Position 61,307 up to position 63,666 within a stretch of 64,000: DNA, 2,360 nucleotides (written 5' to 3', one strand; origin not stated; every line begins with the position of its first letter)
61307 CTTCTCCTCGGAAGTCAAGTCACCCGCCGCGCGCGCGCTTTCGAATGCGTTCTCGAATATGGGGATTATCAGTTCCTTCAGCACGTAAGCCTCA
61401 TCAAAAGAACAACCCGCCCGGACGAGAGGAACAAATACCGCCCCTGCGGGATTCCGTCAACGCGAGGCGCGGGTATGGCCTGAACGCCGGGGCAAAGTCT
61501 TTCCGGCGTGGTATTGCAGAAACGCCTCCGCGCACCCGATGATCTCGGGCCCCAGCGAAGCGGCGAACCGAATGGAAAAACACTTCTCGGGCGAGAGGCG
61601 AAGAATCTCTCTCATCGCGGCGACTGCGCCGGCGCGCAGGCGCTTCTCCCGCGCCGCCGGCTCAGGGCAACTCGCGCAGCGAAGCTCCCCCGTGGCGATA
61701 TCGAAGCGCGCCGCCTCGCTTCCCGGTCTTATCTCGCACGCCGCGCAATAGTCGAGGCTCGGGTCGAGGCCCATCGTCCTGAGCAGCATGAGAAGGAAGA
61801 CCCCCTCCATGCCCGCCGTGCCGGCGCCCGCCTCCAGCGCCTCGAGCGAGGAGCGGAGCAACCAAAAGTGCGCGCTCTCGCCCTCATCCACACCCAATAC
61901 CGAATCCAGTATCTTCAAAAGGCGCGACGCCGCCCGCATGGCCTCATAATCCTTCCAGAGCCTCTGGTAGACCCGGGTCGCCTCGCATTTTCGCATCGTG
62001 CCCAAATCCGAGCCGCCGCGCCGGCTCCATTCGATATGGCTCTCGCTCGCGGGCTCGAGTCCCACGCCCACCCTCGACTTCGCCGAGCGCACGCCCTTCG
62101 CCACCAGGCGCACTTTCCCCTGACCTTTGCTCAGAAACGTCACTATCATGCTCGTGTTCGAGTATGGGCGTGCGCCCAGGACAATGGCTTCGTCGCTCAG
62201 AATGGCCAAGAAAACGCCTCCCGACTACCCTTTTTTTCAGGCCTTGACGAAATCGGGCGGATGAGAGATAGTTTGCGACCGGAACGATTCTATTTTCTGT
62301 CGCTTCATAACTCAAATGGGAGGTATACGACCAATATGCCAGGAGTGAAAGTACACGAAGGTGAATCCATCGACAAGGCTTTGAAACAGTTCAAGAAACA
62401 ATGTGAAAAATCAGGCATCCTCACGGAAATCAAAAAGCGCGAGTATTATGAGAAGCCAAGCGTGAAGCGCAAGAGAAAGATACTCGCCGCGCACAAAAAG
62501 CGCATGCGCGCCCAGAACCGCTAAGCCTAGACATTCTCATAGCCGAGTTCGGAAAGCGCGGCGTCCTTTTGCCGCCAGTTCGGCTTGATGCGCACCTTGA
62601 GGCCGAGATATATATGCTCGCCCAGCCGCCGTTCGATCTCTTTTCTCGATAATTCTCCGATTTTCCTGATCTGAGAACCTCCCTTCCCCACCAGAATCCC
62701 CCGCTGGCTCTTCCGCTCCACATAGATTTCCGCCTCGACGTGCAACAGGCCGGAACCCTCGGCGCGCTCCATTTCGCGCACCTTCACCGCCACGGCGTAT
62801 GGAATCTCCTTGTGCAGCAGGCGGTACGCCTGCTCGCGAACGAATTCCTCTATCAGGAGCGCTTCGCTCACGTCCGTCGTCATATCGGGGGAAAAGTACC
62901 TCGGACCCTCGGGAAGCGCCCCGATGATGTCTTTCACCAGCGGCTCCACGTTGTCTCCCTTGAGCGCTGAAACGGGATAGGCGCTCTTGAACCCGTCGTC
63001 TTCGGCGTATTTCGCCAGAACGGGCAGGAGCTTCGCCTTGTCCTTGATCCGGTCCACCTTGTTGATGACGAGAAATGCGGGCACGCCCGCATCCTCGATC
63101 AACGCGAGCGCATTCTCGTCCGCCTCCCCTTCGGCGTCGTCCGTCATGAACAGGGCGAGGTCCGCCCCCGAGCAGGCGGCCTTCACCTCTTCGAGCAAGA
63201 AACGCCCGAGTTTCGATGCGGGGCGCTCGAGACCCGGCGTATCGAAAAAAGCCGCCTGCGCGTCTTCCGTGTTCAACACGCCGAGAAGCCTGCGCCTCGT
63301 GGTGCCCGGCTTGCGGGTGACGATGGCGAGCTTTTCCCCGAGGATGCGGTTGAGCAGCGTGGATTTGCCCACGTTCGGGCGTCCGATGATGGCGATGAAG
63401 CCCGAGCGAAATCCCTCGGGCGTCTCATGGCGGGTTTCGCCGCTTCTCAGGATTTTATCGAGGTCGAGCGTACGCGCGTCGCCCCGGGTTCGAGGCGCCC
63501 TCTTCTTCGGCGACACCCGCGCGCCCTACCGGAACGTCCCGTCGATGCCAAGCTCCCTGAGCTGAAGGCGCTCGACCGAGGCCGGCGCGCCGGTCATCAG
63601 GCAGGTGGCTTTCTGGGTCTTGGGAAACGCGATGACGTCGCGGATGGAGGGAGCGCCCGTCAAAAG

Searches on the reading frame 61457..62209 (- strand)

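Call 64: search_protein_families(library=pfam, proteins=[window:61457-62209:-], max_evalue=0.0001)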
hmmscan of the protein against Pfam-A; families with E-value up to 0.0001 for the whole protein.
window:61457-62209:- (250 aa): 2 families
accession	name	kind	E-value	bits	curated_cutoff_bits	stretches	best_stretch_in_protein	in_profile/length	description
PF11967.14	RecO_N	-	8.9e-20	71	27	1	1-80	1-79/80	Recombination protein O N terminal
PF02565.21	RecO_C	-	1.9e-15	57.4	22.1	1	87-242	3-156/157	Recombination protein O C terminal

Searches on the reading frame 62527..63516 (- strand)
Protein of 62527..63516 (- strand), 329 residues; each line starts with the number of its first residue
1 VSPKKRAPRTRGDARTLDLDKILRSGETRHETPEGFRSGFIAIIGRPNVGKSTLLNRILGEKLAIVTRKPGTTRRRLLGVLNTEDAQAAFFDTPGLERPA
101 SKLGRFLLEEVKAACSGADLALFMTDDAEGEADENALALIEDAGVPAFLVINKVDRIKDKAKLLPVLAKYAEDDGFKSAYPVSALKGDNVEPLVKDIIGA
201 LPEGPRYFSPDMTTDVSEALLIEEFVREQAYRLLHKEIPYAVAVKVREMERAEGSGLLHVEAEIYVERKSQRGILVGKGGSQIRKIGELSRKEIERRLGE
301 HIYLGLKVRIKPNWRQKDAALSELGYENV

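Call 64: search_protein_families(library=pfam, proteins=[window:62527-63516:-], max_evalue=0.0001)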
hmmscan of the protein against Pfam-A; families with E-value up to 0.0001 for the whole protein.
window:62527-63516:- (329 aa): 6 families
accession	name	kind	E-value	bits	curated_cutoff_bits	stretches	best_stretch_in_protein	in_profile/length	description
PF01926.29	MMR_HSR1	-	2.5e-24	86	21.9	1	41-153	2-113/113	50S ribosome-binding GTPase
PF07650.23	KH_2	-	5.1e-16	58.7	22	1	237-315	1-78/78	KH domain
PF00009.33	GTP_EFTU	-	5.4e-11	42.9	26.5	1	41-202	6-187/188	Elongation factor Tu GTP binding domain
PF02421.24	FeoB_N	-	2.8e-08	33.9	27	1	41-96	3-57/156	Ferrous iron transport protein B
PF03193.22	RsgA_GTPase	-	7.5e-08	32.8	30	0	32-98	100-170/174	RsgA GTPase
PF00350.29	Dynamin_N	-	1.1e-07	32.5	27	0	41-73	1-33/168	Dynamin family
